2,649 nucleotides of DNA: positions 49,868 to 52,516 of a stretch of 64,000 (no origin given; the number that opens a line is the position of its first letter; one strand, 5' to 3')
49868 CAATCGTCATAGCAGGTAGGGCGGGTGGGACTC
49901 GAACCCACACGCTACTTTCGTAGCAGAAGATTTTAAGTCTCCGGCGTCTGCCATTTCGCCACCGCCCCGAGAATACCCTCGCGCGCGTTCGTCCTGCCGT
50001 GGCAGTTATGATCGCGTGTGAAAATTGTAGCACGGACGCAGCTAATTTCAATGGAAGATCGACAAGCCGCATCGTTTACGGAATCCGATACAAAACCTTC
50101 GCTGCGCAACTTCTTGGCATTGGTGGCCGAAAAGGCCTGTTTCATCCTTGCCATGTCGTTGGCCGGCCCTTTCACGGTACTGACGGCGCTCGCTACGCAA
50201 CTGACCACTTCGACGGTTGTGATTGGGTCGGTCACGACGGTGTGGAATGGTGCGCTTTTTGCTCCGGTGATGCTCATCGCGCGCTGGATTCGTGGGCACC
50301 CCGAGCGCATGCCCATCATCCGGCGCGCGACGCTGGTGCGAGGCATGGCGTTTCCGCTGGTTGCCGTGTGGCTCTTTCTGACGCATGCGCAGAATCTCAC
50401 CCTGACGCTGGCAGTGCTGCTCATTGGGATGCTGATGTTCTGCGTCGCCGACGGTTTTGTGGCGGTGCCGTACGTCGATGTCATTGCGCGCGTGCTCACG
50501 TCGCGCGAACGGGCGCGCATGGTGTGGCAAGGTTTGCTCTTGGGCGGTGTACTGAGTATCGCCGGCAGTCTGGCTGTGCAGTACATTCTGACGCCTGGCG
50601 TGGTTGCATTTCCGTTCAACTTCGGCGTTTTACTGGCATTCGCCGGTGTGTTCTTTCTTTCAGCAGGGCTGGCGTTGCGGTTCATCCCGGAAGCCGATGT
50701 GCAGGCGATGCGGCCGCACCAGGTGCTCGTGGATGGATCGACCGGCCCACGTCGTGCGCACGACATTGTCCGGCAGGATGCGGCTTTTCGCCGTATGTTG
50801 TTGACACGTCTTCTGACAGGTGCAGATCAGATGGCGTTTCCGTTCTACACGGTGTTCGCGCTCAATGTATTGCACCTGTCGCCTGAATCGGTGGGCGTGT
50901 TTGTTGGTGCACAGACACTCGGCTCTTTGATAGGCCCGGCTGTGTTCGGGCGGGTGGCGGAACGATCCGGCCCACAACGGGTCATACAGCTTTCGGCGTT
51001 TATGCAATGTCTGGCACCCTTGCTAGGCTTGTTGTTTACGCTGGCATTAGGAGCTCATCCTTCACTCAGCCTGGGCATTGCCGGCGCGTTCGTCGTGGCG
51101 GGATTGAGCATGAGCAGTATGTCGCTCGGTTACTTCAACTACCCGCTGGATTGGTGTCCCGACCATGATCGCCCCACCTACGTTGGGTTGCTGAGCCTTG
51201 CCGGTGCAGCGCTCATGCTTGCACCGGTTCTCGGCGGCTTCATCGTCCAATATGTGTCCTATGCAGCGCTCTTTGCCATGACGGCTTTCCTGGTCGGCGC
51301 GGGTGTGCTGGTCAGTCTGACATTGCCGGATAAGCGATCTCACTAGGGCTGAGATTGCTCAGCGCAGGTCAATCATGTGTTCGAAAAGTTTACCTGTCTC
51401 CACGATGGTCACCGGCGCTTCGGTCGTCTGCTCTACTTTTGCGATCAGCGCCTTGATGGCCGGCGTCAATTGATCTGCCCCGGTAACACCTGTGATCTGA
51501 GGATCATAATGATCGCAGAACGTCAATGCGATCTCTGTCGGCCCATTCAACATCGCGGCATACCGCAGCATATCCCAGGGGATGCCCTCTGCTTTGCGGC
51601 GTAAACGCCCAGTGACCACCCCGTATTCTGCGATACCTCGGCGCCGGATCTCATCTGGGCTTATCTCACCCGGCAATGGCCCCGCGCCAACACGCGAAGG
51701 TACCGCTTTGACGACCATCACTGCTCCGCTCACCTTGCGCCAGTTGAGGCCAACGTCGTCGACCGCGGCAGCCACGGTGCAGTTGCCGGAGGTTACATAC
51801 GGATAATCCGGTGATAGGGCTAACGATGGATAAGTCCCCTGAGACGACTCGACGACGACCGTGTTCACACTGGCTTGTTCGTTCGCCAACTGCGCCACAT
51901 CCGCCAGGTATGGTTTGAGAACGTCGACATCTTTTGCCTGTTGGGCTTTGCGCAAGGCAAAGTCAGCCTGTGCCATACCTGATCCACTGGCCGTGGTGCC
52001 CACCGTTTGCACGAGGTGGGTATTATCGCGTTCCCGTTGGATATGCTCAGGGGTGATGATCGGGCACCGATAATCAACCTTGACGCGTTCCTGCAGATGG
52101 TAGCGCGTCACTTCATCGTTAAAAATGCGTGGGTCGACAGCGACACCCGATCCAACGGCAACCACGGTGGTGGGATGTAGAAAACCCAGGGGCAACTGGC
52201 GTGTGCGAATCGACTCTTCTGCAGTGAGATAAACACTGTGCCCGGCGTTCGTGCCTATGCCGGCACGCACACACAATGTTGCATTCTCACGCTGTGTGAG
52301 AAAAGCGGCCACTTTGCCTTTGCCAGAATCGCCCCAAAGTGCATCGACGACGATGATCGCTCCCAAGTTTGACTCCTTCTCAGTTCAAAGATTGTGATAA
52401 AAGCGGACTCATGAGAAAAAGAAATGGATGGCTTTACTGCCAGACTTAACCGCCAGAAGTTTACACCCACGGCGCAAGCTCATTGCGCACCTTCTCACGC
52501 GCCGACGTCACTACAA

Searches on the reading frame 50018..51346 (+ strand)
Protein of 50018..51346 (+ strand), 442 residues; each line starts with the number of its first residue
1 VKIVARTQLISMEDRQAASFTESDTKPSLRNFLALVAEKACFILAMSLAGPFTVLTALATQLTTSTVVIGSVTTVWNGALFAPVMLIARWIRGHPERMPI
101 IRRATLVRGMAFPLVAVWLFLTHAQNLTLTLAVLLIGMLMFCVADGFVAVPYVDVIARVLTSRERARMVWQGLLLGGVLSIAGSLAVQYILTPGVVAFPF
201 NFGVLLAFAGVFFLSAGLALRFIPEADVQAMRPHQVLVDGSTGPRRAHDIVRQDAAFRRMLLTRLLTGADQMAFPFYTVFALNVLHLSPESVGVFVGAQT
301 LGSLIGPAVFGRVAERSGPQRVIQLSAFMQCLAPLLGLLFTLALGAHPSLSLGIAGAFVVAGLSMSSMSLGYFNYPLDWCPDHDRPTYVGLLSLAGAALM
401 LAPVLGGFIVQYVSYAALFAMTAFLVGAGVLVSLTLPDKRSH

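Call 38: search_protein_families(library=pfam, proteins=[window:50018-51346:+], max_evalue=0.001)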
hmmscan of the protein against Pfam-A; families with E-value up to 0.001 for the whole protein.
window:50018-51346:+ (442 aa): 1 family
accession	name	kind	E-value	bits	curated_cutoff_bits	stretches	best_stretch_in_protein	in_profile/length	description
PF07690.21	MFS_1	-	2.9e-17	63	33.4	1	267-439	9-175/347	Major Facilitator Superfamily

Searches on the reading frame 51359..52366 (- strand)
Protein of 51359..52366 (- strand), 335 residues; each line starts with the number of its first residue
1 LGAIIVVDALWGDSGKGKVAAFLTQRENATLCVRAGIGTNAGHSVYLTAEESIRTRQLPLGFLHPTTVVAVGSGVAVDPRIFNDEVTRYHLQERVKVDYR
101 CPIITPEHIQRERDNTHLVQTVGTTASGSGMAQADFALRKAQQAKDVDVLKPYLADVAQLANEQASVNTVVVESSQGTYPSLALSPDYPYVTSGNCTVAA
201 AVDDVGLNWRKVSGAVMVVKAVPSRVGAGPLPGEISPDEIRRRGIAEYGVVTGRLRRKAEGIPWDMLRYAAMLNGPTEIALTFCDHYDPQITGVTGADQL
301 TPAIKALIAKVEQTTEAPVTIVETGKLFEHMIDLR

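Call 38: search_protein_families(library=pfam, proteins=[window:51359-52366:-], max_evalue=0.001)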
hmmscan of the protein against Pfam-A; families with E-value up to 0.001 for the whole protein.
window:51359-52366:- (335 aa): 1 family
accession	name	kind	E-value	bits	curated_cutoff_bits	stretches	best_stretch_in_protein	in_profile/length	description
PF00709.27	Adenylsucc_synt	-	6.6e-52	177.1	27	2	5-146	1-147/416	Adenylosuccinate synthetase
